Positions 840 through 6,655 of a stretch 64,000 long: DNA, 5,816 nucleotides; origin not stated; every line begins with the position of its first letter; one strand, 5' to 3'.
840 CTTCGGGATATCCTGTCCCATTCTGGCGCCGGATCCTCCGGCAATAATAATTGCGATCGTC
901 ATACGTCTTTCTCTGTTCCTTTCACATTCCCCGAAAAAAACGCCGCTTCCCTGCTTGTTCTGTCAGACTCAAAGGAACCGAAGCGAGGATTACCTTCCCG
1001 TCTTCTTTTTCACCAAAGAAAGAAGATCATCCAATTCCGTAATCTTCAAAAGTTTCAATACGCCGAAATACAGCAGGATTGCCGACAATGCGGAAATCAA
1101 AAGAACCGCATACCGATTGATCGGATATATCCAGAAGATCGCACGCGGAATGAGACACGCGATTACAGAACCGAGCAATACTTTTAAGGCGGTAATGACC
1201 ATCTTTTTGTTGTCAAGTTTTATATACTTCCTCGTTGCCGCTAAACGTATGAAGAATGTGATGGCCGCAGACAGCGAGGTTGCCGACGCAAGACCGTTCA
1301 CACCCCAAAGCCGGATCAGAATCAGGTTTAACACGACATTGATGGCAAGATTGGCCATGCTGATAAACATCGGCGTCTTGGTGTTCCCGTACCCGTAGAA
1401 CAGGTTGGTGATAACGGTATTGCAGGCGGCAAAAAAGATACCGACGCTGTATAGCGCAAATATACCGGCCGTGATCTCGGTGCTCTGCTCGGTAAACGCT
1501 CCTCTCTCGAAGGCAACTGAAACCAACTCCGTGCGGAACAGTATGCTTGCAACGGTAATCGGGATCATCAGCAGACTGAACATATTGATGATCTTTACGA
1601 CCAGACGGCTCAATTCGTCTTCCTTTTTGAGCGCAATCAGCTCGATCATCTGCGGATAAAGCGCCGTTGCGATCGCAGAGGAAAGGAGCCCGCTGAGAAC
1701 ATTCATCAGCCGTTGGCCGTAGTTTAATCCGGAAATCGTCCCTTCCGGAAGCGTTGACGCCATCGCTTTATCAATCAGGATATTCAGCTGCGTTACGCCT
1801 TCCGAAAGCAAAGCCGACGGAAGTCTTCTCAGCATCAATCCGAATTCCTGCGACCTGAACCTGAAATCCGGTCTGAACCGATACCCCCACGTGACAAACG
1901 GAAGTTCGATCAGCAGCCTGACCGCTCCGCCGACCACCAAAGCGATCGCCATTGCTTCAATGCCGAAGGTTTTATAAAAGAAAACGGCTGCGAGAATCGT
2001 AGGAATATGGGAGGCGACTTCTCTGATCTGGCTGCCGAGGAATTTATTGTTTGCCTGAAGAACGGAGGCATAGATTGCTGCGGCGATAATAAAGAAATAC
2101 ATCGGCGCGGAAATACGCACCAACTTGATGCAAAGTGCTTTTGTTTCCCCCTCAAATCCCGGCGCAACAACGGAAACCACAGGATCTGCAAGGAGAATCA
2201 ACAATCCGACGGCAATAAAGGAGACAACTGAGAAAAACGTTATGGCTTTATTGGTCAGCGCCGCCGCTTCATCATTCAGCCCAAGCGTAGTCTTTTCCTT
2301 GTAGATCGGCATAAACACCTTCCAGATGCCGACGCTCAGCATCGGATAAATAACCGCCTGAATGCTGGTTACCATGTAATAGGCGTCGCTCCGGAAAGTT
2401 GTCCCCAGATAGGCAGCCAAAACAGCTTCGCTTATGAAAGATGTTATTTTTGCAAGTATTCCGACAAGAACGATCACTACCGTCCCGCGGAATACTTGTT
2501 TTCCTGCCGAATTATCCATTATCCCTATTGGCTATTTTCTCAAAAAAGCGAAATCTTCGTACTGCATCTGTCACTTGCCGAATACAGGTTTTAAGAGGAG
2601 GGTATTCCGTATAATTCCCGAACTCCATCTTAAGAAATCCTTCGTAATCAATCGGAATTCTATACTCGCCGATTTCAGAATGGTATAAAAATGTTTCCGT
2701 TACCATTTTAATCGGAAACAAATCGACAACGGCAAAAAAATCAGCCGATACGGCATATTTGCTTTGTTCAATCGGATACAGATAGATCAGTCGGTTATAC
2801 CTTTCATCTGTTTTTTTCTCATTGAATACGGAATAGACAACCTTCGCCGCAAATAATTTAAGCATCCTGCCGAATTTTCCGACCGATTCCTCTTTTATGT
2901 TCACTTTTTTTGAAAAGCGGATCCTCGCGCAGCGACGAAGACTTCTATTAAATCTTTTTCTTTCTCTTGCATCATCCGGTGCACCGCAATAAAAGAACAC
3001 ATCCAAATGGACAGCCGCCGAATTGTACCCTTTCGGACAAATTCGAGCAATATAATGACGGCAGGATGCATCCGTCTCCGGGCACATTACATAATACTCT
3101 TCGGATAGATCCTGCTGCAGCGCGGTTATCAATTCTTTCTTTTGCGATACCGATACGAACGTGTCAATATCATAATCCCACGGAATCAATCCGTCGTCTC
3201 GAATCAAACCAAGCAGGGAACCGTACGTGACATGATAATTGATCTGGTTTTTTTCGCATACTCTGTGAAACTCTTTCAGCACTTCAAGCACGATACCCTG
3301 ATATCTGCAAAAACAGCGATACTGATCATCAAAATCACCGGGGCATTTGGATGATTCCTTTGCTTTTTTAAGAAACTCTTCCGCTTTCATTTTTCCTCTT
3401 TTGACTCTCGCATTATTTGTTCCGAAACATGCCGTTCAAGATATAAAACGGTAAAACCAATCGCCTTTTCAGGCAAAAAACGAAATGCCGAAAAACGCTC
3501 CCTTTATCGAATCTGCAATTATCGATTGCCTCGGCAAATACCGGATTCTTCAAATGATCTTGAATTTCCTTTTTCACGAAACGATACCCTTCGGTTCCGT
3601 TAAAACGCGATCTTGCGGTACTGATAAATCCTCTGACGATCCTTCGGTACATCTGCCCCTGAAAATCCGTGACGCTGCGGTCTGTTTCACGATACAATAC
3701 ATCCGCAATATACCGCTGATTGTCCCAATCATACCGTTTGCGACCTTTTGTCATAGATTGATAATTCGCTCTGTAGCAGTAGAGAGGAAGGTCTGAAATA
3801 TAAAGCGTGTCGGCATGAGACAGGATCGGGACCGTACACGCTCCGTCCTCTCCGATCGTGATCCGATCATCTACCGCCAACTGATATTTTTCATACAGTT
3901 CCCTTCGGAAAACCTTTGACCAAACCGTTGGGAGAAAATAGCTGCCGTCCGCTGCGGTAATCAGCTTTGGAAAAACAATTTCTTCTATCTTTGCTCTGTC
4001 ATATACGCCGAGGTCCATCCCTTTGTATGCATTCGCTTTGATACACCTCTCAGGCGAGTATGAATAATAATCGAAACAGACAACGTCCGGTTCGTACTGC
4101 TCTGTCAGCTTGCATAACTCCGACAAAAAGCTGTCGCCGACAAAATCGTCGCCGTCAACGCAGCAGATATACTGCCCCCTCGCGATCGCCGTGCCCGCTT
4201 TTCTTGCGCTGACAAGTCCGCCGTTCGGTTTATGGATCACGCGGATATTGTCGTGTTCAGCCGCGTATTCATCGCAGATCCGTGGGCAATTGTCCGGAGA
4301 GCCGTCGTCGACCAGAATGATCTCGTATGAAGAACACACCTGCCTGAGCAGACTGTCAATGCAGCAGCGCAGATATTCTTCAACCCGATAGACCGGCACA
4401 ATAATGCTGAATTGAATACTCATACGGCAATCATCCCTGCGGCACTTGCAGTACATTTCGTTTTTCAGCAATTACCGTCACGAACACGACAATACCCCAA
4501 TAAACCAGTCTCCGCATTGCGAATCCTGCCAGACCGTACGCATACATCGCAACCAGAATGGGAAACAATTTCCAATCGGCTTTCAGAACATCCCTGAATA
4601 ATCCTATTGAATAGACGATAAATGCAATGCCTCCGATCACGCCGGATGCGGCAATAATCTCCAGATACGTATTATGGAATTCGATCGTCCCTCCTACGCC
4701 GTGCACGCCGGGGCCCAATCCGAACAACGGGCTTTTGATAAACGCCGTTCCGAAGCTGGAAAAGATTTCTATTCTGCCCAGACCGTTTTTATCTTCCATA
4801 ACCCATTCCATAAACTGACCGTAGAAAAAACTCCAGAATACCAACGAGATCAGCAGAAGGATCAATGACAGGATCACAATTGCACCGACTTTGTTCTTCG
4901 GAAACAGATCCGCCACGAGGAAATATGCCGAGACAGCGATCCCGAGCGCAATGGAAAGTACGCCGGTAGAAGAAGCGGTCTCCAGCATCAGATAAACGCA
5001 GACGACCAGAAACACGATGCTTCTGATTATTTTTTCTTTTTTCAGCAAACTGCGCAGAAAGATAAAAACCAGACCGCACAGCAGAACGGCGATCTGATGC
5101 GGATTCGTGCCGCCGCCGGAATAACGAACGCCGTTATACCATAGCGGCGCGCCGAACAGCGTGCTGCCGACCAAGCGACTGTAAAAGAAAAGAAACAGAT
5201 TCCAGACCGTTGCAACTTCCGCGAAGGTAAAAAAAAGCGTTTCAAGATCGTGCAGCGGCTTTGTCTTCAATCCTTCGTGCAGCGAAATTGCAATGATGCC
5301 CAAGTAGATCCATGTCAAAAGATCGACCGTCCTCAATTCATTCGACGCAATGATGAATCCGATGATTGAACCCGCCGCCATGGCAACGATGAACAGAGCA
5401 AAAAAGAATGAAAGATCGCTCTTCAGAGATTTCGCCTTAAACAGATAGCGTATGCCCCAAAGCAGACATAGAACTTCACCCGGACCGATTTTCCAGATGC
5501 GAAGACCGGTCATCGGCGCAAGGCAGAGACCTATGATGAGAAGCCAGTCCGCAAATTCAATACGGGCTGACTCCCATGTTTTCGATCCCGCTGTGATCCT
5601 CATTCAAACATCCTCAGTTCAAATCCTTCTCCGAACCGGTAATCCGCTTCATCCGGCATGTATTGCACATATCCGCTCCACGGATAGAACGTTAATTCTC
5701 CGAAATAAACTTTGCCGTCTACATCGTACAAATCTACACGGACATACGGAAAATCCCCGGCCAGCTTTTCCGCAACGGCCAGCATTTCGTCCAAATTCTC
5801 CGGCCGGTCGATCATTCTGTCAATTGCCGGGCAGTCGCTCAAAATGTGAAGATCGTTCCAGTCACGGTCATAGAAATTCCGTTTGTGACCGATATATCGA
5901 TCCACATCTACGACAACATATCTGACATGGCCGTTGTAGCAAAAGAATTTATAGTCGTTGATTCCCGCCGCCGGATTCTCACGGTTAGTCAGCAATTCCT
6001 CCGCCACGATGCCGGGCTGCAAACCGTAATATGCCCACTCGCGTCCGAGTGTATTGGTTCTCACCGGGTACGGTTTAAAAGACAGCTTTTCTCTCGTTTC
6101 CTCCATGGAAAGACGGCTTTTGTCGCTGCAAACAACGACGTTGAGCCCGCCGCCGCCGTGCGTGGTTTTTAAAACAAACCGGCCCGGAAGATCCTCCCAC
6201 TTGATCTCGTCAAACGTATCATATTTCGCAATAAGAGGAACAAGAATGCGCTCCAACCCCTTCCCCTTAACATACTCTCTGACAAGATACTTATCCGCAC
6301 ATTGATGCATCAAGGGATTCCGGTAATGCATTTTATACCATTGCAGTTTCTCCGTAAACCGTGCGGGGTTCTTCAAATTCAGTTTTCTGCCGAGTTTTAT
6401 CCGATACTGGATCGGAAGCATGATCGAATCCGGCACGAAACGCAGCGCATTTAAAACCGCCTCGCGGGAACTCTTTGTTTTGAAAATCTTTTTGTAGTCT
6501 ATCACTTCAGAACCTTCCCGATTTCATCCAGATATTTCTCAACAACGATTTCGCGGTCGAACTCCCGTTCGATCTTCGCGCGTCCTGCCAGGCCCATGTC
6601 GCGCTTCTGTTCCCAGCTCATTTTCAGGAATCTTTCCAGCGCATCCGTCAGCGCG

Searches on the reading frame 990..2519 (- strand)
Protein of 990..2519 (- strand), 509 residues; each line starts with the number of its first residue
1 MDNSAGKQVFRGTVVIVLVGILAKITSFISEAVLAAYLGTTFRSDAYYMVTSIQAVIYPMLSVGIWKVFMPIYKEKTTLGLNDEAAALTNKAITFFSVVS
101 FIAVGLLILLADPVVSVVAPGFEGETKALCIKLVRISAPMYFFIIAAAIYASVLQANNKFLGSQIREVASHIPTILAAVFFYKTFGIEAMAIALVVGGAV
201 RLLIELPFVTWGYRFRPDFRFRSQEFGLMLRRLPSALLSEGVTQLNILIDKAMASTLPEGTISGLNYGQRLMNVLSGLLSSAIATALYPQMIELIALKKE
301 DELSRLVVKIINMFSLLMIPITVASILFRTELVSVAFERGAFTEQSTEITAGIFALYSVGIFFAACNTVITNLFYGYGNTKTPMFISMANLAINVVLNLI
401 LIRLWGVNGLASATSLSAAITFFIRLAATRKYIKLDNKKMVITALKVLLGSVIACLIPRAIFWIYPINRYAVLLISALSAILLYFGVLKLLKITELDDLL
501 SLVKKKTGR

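Call 48: search_protein_families(library=pfam, proteins=[window:990-2519:-], max_evalue=0.00001)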
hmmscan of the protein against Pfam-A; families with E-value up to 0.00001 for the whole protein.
window:990-2519:- (509 aa): 2 families
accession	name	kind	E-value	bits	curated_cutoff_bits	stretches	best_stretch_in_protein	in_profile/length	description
PF03023.19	MurJ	-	1.2e-77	262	27.4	1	34-465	1-433/451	Lipid II flippase MurJ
PF01554.23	MatE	-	2.9e-10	40.5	24.9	1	248-400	14-161/161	MatE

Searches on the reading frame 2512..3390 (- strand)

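Call 48: search_protein_families(library=pfam, proteins=[window:2512-3390:-], max_evalue=0.00001)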
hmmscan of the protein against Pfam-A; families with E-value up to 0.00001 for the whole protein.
window:2512-3390:- (292 aa): 1 family
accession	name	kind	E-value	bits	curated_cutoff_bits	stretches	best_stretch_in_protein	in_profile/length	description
PF04991.19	LicD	-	5.8e-15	56.4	22.6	1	45-258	1-227/227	LicD family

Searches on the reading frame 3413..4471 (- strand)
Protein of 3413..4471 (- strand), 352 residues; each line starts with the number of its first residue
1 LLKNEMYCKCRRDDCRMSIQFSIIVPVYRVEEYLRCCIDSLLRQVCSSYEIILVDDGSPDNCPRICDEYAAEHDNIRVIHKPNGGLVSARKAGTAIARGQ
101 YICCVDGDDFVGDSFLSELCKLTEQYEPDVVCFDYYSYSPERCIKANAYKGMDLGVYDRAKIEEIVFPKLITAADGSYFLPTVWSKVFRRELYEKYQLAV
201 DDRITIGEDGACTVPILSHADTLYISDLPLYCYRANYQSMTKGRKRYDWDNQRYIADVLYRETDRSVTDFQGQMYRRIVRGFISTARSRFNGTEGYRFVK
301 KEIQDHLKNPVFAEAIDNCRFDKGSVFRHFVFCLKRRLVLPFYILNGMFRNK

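Call 48: search_protein_families(library=pfam, proteins=[window:3413-4471:-], max_evalue=0.00001)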
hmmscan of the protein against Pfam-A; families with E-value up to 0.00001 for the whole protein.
window:3413-4471:- (352 aa): 2 families
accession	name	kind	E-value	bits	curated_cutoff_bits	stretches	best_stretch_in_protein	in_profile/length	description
PF00535.33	Glycos_transf_2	-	1.8e-34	119.5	23.3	1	22-161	1-132/168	Glycosyl transferase family 2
PF13641.12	Glyco_tranf_2_3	-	4e-11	43.8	27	1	21-219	3-197/230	Glycosyltransferase like family 2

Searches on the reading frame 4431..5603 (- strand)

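Call 48: search_protein_families(library=pfam, proteins=[window:4431-5603:-], max_evalue=0.00001)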
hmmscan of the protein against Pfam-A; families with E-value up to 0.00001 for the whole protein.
window:4431-5603:- (390 aa): 1 family
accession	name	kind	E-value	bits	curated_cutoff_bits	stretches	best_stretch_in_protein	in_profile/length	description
PF04932.20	Wzy_C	-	1e-09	38.8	31.7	1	198-329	2-149/149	O-Antigen ligase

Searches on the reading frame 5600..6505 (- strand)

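Call 48: search_protein_families(library=pfam, proteins=[window:5600-6505:-], max_evalue=0.00001)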
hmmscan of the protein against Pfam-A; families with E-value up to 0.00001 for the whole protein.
window:5600-6505:- (301 aa): 1 family
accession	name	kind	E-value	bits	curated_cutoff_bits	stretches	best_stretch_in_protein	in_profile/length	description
PF14305.11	ATPgrasp_TupA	-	1.8e-53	182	25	1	52-295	1-240/241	TupA-like ATPgrasp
